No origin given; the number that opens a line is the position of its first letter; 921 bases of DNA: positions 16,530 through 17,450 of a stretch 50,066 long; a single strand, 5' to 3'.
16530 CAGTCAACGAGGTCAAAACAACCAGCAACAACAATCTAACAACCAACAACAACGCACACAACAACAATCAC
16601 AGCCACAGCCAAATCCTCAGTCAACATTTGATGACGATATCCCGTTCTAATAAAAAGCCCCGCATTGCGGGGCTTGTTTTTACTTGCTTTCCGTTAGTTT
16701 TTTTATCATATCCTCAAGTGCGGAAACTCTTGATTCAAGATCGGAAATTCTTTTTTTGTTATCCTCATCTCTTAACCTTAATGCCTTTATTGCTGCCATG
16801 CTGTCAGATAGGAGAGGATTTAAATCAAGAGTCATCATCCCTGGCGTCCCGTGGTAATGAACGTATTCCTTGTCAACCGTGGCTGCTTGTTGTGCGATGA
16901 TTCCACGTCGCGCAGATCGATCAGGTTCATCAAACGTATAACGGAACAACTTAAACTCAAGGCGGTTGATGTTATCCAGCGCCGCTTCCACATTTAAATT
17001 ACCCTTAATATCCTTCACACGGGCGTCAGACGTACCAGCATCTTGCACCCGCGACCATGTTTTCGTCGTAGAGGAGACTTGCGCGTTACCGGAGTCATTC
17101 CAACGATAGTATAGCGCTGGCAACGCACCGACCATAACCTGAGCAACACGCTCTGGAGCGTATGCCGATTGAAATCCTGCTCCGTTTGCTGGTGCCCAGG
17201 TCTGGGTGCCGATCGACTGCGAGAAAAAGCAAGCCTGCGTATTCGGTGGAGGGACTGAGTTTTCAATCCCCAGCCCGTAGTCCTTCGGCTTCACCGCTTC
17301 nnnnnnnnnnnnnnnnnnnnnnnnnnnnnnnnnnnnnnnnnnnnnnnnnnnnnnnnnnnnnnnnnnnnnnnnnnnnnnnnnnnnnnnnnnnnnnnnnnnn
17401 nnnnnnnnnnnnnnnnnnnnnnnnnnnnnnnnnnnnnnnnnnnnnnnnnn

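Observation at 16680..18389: Side tail fiber with C-terminal auto-cleaving chaperone domain, encoded on the minus strand inside the replication region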

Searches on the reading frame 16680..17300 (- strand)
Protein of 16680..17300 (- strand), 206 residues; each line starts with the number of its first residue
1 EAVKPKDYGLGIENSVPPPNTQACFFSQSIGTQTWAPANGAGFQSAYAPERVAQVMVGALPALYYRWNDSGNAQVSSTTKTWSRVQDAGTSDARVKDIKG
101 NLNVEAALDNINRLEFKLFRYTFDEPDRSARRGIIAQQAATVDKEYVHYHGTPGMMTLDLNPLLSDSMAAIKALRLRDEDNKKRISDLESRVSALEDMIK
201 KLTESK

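Call 10: search_solved_structures(query=window:16680-17300:-, max_evalue=10, show_alignments=4)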
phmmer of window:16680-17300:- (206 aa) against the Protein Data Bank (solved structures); distinct sequences matched with E-value up to 10: 2.
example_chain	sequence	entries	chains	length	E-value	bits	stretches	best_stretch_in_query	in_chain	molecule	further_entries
8hqz_d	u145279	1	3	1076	0.00065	22.7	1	70-190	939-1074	L-shaped tail fiber assembly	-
8jov_1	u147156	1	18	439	0.0016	21.4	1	91-179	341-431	Putative tail fiber protein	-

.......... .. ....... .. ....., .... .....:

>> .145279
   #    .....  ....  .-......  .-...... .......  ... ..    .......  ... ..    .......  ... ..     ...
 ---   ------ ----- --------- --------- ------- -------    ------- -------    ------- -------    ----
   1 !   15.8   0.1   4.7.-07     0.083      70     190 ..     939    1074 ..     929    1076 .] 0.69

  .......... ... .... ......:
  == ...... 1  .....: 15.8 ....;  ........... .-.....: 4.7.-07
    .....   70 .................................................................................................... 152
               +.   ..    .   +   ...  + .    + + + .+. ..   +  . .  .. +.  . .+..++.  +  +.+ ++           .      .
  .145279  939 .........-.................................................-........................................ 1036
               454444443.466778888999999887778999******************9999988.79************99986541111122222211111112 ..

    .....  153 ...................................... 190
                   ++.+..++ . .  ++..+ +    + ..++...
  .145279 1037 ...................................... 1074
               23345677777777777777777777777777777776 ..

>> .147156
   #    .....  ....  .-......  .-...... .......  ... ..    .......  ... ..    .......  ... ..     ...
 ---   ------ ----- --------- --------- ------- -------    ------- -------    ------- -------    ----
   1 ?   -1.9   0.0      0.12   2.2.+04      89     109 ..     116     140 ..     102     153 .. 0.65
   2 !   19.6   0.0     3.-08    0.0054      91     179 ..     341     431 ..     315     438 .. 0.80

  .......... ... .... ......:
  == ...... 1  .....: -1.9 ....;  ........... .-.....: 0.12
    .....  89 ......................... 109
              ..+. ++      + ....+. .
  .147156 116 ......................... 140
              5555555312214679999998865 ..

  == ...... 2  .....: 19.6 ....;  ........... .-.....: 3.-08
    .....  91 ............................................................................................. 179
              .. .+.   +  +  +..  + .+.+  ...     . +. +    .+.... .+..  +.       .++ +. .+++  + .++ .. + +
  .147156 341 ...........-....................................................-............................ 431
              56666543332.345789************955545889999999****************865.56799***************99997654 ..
